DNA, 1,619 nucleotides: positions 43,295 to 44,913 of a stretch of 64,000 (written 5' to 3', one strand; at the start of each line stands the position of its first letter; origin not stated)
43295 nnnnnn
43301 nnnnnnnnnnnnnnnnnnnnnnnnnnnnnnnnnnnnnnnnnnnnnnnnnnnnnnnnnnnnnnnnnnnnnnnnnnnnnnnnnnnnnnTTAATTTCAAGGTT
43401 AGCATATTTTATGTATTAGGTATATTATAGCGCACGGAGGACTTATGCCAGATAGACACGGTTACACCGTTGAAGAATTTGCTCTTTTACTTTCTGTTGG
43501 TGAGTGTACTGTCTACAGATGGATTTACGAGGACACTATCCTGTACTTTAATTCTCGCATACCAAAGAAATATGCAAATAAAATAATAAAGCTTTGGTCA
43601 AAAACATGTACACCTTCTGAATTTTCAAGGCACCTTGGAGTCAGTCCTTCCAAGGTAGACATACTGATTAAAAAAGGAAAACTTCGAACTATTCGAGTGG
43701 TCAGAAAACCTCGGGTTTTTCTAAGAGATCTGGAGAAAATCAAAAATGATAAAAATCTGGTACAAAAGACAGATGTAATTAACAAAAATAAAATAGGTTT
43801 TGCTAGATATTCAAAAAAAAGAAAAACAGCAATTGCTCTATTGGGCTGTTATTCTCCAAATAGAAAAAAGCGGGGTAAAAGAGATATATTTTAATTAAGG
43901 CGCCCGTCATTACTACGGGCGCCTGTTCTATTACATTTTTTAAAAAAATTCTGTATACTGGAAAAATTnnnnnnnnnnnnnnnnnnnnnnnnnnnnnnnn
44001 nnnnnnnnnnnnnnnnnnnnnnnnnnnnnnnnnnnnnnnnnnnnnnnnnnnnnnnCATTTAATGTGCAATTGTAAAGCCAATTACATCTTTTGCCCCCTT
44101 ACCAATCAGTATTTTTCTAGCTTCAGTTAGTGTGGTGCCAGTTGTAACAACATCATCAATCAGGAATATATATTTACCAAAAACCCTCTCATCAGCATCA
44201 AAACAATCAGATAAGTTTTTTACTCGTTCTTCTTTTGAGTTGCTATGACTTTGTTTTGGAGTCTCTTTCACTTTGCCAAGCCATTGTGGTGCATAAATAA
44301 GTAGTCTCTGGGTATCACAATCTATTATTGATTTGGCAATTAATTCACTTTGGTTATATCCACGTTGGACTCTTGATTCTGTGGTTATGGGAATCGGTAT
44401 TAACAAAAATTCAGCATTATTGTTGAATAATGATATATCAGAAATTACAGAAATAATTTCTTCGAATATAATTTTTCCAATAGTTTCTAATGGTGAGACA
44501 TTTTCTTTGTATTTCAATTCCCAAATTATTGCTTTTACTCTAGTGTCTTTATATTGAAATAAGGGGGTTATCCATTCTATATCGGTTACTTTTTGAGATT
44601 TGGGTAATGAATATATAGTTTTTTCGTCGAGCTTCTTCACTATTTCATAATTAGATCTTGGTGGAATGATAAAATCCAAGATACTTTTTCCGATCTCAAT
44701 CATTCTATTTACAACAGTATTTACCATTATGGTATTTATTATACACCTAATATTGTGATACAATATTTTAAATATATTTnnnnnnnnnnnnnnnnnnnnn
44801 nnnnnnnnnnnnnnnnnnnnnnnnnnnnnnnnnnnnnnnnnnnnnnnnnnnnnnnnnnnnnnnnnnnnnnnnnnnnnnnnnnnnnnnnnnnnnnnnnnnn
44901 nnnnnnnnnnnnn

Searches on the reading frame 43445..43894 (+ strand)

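Call 9: search_protein_families(library=pfam, proteins=[window:43445-43894:+], max_evalue=0.001)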
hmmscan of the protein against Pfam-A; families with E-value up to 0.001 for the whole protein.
window:43445-43894:+ (149 aa): 2 families
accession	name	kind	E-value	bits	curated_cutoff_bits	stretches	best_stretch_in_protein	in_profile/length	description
PF12728.13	HTH_17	-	3.6e-10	40.4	27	0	7-35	2-30/51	Helix-turn-helix domain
PF13384.12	HTH_23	-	0.00066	19.9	24.6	0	4-27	16-38/50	Homeodomain-like domain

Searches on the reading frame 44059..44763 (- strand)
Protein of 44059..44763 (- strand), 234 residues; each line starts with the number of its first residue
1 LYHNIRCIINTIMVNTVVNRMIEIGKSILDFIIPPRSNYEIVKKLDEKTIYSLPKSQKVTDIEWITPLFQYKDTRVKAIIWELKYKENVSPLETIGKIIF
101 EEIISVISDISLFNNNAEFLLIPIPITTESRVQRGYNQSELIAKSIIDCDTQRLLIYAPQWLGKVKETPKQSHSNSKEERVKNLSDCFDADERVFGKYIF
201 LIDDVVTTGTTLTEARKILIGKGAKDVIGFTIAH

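Call 9: search_protein_families(library=pfam, proteins=[window:44059-44763:-], max_evalue=0.001)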
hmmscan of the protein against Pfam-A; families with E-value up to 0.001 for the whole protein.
window:44059-44763:- (234 aa): 1 family
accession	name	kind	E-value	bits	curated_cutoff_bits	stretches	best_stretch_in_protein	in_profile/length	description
PF00156.33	Pribosyltran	-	7.1e-06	25.9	26.3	1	180-228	79-119/158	Phosphoribosyl transferase domain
